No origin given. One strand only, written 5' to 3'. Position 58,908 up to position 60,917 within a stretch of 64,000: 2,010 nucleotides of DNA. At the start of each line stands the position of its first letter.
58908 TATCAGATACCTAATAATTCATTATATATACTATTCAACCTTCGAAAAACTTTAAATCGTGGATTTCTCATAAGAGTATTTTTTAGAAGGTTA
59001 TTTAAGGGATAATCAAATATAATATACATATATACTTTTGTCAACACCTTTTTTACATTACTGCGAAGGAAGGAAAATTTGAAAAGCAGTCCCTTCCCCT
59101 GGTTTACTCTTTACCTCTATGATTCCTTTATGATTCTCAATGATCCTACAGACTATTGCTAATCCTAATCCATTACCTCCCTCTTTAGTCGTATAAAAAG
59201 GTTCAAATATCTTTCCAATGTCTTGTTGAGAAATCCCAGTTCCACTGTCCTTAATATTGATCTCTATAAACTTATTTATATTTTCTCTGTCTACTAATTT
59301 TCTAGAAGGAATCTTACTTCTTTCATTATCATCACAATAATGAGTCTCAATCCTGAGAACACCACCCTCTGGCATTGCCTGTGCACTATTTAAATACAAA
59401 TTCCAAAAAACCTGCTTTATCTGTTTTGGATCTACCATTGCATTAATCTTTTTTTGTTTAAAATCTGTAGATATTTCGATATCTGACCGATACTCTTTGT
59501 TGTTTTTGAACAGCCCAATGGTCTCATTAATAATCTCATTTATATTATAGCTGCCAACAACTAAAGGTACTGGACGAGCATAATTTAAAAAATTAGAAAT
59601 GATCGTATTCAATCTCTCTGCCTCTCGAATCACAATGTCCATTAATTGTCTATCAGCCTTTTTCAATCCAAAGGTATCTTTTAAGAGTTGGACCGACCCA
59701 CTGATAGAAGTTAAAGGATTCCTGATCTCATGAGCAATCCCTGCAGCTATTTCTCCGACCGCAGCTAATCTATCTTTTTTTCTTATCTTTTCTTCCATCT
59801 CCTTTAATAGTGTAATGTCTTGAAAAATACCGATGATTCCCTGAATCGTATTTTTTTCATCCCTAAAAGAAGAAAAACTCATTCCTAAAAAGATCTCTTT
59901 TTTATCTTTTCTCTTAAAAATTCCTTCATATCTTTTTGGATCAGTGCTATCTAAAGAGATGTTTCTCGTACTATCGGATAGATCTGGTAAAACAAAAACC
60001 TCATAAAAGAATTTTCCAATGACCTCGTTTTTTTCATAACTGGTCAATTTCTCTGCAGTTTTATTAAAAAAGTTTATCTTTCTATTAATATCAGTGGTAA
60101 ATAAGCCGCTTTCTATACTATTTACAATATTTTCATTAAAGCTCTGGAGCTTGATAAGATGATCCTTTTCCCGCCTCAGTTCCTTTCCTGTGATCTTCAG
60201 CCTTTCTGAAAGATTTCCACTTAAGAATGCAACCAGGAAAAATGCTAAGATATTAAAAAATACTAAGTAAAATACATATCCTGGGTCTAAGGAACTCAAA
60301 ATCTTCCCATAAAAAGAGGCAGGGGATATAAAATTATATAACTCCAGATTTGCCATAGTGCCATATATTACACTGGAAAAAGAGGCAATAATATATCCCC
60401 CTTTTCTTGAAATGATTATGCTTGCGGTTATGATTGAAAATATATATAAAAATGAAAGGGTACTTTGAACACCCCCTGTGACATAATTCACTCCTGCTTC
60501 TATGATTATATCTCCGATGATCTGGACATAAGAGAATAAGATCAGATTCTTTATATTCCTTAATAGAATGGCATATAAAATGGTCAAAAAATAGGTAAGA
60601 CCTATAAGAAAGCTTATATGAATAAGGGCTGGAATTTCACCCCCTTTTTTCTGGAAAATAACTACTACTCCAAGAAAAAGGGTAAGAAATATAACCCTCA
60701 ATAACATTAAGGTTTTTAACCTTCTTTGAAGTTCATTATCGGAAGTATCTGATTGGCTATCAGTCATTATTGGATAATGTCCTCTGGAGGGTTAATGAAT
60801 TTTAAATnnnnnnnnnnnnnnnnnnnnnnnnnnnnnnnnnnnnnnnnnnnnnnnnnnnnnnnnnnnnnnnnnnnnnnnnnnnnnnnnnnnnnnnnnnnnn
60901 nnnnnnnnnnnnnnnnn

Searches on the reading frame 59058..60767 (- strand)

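Call 4: search_protein_families(library=pfam, proteins=[window:59058-60767:-], max_evalue=1)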
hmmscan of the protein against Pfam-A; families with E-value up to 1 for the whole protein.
window:59058-60767:- (569 aa): 11 families
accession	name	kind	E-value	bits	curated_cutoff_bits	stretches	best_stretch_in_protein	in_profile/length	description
PF02518.31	HATPase_c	-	4.7e-22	79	26.4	1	446-568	2-109/111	Histidine kinase-, DNA gyrase B-, and HSP90-like ATPase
PF00512.31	HisKA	-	1.8e-17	63.6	26.9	1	338-398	3-62/66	His Kinase A (phospho-acceptor) domain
PF25323.1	6TM_PilS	-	3.2e-17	63.3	27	1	9-191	4-183/189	PilS-like transmembrane domain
PF00989.32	PAS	-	1.2e-14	54.7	22.6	1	211-318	3-113/113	PAS fold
PF13426.13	PAS_9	-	4.3e-12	46.7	27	1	221-319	3-102/103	PAS domain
PF08448.16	PAS_4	-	7.4e-06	26.6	23.1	1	216-321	2-108/110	PAS fold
PF13596.12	PAS_10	-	0.0022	19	22.1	1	213-319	3-106/106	PAS domain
PF13188.13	PAS_8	-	0.013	15.8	21.8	1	212-264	4-51/65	PAS domain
PF10456.14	BAR_3_WASP_bdg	-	0.07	13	24.9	0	302-360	133-192/236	WASP-binding domain of Sorting nexin protein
PF09886.14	DUF2113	-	0.072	12.9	27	1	424-504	101-179/183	Uncharacterized protein conserved in archaea (DUF2113)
PF08447.18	PAS_3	-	0.14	12.8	25.6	1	233-314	3-88/89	PAS fold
